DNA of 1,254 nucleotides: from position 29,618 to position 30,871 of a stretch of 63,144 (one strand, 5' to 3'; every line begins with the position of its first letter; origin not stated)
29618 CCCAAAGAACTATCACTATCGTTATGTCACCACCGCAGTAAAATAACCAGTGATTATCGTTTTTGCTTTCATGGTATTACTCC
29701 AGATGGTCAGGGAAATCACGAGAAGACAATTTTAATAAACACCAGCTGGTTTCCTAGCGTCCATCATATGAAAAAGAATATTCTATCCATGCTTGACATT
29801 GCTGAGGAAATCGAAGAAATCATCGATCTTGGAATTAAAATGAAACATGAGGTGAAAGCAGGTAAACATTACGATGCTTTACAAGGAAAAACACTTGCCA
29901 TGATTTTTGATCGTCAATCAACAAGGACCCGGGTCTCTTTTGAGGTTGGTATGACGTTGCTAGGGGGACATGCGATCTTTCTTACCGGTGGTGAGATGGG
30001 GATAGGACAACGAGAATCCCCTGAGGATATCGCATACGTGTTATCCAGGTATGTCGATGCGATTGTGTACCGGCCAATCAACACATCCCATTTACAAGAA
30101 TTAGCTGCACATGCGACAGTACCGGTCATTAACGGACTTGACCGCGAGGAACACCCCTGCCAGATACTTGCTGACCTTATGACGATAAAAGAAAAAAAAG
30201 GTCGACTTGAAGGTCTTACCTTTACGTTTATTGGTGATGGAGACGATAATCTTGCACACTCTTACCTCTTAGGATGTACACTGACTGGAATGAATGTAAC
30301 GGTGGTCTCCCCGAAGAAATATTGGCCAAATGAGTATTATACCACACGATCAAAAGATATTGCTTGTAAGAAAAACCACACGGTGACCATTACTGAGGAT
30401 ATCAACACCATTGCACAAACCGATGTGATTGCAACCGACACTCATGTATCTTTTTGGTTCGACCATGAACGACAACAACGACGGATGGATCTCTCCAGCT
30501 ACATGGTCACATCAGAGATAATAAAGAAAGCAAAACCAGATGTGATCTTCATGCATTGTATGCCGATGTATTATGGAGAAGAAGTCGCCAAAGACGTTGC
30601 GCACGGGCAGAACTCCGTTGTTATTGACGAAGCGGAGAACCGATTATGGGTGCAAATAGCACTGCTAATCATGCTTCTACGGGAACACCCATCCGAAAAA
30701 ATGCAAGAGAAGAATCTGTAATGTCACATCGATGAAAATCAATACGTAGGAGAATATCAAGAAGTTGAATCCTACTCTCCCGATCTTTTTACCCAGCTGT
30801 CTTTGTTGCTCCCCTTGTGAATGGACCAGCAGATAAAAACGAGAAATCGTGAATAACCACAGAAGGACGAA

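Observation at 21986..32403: Dense, uncharacterised biosynthetic cluster: B12-radical SAM, PaaK-like ligases, two UbiA prenyltransferases, NAS-like SAM enzymes, SDR, methyltransferase and an atypical transcarbamylase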

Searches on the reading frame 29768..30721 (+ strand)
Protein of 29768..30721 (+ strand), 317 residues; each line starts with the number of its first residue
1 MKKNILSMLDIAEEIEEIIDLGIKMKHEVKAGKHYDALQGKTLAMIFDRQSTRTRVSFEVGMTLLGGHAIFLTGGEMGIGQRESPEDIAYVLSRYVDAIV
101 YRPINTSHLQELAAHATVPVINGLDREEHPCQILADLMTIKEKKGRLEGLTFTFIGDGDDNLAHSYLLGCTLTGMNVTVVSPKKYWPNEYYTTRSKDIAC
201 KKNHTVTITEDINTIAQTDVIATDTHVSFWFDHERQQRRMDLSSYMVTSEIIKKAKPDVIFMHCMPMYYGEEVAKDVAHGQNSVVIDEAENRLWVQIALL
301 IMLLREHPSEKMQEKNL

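Call 4: search_protein_families(library=pfam, proteins=[window:29768-30721:+], max_evalue=0.01)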
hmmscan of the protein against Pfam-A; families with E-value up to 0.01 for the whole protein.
window:29768-30721:+ (317 aa): 2 families
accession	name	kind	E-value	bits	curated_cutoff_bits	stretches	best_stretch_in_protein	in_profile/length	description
PF02729.26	OTCace_N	-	7.7e-46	156.3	29.9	1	3-142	1-148/148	Aspartate/ornithine carbamoyltransferase, carbamoyl-P binding domain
PF00185.30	OTCace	-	3.4e-44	151.1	29.4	1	148-302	1-156/157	Aspartate/ornithine carbamoyltransferase, Asp/Orn binding domain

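Call 5: search_protein_families(library=ncbifam, proteins=[window:29768-30721:+], max_evalue=0.01)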
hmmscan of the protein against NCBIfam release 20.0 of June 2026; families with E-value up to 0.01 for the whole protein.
window:29768-30721:+ (317 aa): 16 families
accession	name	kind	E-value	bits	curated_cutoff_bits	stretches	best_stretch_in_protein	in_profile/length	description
NF001986.0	PRK00779.1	subfamily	1.5e-105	352.7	306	1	2-305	5-305/307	ornithine carbamoyltransferase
TIGR00658.1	orni_carb_tr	equivalog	2.5e-98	329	280.85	1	3-304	1-303/304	ornithine carbamoyltransferase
TIGR04384.1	putr_carbamoyl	exception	1.2e-78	264.5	500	1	13-312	11-315/330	putrescine carbamoyltransferase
NF011380.0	PRK14805.1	equivalog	2.4e-77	260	421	1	3-305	2-301/302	ornithine carbamoyltransferase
NF003286.0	PRK04284.1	subfamily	1.6e-70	237.8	515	1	2-301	6-327/332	ornithine carbamoyltransferase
NF002470.0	PRK01713.1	equivalog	6.3e-53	180.4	545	1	4-278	9-290/334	ornithine carbamoyltransferase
NF009213.0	PRK12562.1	subfamily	8.4e-53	179.9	559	1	2-274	6-284/334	ornithine carbamoyltransferase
NF002032.1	PRK00856.1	equivalog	1.4e-45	155.8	263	1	4-303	2-296/297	aspartate carbamoyltransferase catalytic subunit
TIGR00670.1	asp_carb_tr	equivalog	7.2e-44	150.1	236.95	1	3-304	1-303/304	aspartate carbamoyltransferase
NF011379.0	PRK14804.1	equivalog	3.5e-43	147.9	373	1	7-304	11-309/311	ornithine carbamoyltransferase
NF003384.0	PRK04523.1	equivalog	3.2e-40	138.2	288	1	23-305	21-334/336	N-acetylornithine carbamoyltransferase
NF006046.0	PRK08192.1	equivalog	1.8e-33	116.2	512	1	4-304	8-317/339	aspartate carbamoyltransferase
NF008853.0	PRK11891.1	equivalog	4.9e-25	88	560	1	16-304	103-398/430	aspartate carbamoyltransferase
NF010387.0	PRK13814.1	equivalog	1.3e-20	73.6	660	1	30-305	35-305/310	aspartate carbamoyltransferase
NF005538.0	PRK07200.1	equivalog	5.3e-06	25.7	453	0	24-102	47-122/396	knotted carbamoyltransferase YgeW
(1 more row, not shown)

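Call 16: search_solved_structures(query=window:29768-30721:+, max_evalue=1e-20, show_alignments=2)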
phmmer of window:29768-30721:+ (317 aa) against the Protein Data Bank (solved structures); distinct sequences matched with E-value up to 1e-20: 52.
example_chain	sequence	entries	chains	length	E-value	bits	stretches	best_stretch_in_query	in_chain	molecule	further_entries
1a1s_A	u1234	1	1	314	5.6e-72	245.9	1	6-303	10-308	ORNITHINE CARBAMOYLTRANSFERASE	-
1pvv_A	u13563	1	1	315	5.7e-72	245.9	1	6-303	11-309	Ornithine carbamoyltransferase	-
2i6u_A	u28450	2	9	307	2.5e-66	227.4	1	13-305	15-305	Ornithine carbamoyltransferase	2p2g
7nnf_A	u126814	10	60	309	2.6e-66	227.4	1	13-305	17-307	Ornithine carbamoyltransferase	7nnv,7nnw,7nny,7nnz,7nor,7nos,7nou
4ep1_A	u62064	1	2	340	6.2e-65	222.8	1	4-305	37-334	Ornithine carbamoyltransferase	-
4oh7_A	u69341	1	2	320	7e-64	219.4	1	12-306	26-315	Ornithine carbamoyltransferase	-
4nf2_A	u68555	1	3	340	8.1e-64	219.2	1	4-305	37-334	Ornithine carbamoyltransferase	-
3gd5_A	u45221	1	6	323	1.2e-61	212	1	19-304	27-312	Ornithine carbamoyltransferase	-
1vlv_A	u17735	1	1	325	9.4e-61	209.1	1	3-301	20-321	Ornithine carbamoyltransferase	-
1c9y_A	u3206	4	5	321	2.1e-59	204.7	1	11-310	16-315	ORNITHINE CARBAMOYLTRANSFERASE | ORNITHINE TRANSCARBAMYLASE | PROTEIN (ORNITHINE TRANSCARBAMOYLASE)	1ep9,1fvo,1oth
1fb5_A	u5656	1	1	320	2.8e-59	204.3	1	11-310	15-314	ORNITHINE TRANSCARBAMOYLASE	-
7x99_A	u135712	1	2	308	3.1e-58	200.8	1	4-306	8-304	ornithine carbamoyltransferase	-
2ef0_A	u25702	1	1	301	7.5e-57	196.3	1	13-305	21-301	Ornithine carbamoyltransferase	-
4f2g_A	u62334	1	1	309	3.6e-55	190.8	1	13-304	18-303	Ornithine carbamoyltransferase 1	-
8qeu_A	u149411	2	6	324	9.6e-54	186.1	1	14-304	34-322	Ornithine transcarbamylase, chloroplastic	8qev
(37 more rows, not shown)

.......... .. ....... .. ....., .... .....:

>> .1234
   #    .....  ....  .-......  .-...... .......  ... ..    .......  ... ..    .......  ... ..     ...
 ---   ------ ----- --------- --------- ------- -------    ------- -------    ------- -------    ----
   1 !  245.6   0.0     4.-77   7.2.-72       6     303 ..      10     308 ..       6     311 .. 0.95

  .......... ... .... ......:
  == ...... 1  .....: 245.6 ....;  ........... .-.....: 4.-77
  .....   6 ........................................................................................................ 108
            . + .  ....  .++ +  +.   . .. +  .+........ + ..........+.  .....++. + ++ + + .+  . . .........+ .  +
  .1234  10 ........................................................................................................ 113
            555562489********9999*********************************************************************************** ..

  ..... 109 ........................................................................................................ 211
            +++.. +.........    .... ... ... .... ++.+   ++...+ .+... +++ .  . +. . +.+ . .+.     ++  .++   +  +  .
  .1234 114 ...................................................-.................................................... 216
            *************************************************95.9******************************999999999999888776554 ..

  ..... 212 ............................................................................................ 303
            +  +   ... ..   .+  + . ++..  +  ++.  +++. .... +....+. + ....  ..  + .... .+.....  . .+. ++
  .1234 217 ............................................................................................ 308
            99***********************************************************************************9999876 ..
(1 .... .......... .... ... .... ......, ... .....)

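Call 43: find_homologous_proteins(query=window:29768-30721:+, max_evalue=1e-40)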
Query window:29768-30721:+ (317 aa): 7814 proteins with E <= 1e-40 among 8000 candidates; the best 120 are listed.
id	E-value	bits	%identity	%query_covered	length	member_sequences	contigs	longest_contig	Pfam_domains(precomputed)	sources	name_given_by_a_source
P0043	3.0e-206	702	100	98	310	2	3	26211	PF00185.31,PF02729.27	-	-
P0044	1.8e-179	614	88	96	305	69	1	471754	PF00185.31,PF02729.27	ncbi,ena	-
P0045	1.1e-176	605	87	96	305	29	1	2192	PF00185.31,PF02729.27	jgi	jgi:ornithine carbamoyltransferase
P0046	1.4e-175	601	86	96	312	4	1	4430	PF00185.31,PF02729.27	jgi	jgi:ornithine carbamoyltransferase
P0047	8.6e-175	598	86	96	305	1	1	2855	PF00185.31,PF02729.27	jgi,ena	-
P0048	3.8e-174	596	85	96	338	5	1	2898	PF00185.31,PF02729.27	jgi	jgi:ornithine carbamoyltransferase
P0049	4.2e-174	596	86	96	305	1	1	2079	PF00185.31,PF02729.27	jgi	jgi:ornithine carbamoyltransferase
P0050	2.4e-170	584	83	96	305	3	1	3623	PF00185.31,PF02729.27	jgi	-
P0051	1.2e-169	582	83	96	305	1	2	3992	PF00185.31,PF02729.27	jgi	jgi:ornithine carbamoyltransferase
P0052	1.3e-168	578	82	96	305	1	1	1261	PF00185.31,PF02729.27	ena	-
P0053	3.7e-168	577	84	96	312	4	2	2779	PF00185.31,PF02729.27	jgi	jgi:ornithine carbamoyltransferase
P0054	7.4e-168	576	83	96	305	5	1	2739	PF00185.31,PF02729.27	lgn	-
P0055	3.8e-167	573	82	96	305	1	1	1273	PF00185.31,PF02729.27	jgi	jgi:ornithine carbamoyltransferase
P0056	2.3e-166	571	81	96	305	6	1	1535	PF00185.31,PF02729.27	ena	-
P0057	3.1e-166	570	82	96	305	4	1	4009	PF00185.31,PF02729.27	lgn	-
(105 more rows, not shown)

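Call 58: search_protein_representatives(protein=window:29768-30721:+)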
Query: 317 residues. Proteins with E-value up to 0.001 (for the whole library): 15237; up to 1e-10: 6589; up to 1e-30: 1050. The best 150 are listed.
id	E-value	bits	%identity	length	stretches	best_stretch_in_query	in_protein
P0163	8.6e-77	274.9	45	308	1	2-306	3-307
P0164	1.3e-70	254.6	44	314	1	3-304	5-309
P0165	3.3e-69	250.0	56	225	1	1-200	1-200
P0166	6.0e-69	249.2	42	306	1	1-304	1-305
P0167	1.3e-68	248.0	46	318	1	37-305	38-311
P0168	2.5e-68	247.1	49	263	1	57-304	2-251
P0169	1.3e-67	244.8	42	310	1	1-304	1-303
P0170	1.3e-66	241.5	44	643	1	5-304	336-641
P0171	1.6e-66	241.2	41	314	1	6-307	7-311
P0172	2.4e-65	237.4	40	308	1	2-303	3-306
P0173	7.1e-65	235.8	40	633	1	3-310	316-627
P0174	8.5e-65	235.6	44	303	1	1-304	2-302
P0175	1.2e-64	235.0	43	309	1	4-304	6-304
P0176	3.5e-64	233.5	42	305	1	5-303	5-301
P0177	3.7e-64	233.4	44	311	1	13-306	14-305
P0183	3.7e-62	226.9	44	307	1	13-305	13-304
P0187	3.2e-61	223.8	44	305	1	9-302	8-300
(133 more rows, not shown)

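Call 67: list_cluster_members(proteins=[P0163, P0164, P0167, P0168, P0171, P0176, P0183, P0187, P0166, P0169])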
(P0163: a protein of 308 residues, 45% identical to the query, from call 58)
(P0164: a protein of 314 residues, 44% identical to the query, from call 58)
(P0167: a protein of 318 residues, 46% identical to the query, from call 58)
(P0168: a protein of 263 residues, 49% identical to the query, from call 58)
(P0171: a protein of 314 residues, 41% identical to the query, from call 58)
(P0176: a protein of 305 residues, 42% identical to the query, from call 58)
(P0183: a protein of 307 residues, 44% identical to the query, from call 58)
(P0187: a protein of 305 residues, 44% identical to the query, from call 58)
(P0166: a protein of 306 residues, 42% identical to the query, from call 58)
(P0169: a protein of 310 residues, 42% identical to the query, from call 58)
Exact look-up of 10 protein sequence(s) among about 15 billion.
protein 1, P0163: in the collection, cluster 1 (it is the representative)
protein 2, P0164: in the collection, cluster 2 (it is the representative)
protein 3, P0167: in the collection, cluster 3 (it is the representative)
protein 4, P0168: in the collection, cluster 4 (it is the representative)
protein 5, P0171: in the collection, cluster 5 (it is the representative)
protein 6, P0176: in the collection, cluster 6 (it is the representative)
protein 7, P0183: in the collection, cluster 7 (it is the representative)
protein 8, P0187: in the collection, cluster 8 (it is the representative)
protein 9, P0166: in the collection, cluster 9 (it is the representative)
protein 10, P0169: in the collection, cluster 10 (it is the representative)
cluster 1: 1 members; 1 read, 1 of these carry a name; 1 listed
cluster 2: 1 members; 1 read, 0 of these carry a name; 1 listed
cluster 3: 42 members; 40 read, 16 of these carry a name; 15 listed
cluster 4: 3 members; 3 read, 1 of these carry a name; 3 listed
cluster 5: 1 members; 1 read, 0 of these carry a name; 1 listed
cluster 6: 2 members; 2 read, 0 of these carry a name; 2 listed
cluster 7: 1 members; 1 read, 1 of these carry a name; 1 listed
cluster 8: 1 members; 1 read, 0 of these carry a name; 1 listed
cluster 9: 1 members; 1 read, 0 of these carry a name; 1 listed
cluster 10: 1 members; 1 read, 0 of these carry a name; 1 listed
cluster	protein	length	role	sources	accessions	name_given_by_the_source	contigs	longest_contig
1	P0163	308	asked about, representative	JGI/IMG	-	ornithine carbamoyltransferase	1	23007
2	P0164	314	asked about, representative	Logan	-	-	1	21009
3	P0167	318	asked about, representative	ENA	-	-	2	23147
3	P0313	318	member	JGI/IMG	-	ornithine carbamoyltransferase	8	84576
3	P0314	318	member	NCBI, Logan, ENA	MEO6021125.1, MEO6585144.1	MAG: ornithine carbamoyltransferase [Knoellia sp.]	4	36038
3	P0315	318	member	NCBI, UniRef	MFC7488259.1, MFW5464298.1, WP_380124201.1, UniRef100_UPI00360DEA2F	ornithine carbamoyltransferase [Knoellia sp. CPCC 206453] | ornithine carbamoyltransferase n=1 Tax=Knoellia pratensis TaxID=3404796 ...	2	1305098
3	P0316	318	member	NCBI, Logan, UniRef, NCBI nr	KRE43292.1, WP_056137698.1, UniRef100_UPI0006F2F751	ornithine carbamoyltransferase [Knoellia sp. Soil729] | ornithine carbamoyltransferase n=1 Tax=Knoellia sp. Soil729 TaxID=1736394 ...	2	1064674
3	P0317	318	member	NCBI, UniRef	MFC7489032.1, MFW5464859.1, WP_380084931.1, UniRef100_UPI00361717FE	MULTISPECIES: ornithine carbamoyltransferase [unclassified Knoellia] | ornithine carbamoyltransferase n=1 Tax=Knoellia altitudinis TaxID=3404795 ...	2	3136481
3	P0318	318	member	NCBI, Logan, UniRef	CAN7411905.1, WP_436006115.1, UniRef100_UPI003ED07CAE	ornithine carbamoyltransferase [Knoellia sp. LjRoot47] | ornithine carbamoyltransferase n=1 Tax=Knoellia sp. LjRoot47 TaxID=3342330 ...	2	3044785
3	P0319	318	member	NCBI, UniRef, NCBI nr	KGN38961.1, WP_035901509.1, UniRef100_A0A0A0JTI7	ornithine carbamoyltransferase [Knoellia subterranea] | Ornithine carbamoyltransferase n=1 Tax=Knoellia subterranea KCTC 19937 TaxID=1385521 ...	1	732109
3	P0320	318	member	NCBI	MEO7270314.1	MAG: ornithine carbamoyltransferase [Knoellia sp.]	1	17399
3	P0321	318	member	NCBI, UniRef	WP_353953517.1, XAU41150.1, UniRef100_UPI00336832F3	ornithine carbamoyltransferase [Knoellia sp. S7-12] | ornithine carbamoyltransferase n=1 Tax=Knoellia sp. S7-12 TaxID=3126698 ...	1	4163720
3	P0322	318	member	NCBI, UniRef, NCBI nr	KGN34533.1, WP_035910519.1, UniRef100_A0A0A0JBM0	ornithine carbamoyltransferase [Knoellia sinensis KCTC 19936] | Ornithine carbamoyltransferase n=1 Tax=Knoellia sinensis KCTC 19936 TaxID=1385520 ... | ornithine carbamoyltransferase [Knoellia sinensis]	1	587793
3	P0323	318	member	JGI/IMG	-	ornithine carbamoyltransferase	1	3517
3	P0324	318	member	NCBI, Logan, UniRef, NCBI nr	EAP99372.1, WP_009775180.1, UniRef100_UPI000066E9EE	ornithine carbamoyltransferase [Janibacter sp. HTCC2649] | ornithine carbamoyltransferase n=1 Tax=Janibacter sp. HTCC2649 TaxID=313589 ...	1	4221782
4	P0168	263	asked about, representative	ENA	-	-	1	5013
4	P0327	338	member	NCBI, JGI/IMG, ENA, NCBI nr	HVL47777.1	MAG TPA: ornithine carbamoyltransferase [Candidatus Thermoplasmatota archaeon] | ornithine carbamoyltransferase [Candidatus Thermoplasmatota archaeon]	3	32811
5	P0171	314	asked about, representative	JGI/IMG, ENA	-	-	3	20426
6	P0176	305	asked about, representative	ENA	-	-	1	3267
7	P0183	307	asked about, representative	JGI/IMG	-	ornithine carbamoyltransferase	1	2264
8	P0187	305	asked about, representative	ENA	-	-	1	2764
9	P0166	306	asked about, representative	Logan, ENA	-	-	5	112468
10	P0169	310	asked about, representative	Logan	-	-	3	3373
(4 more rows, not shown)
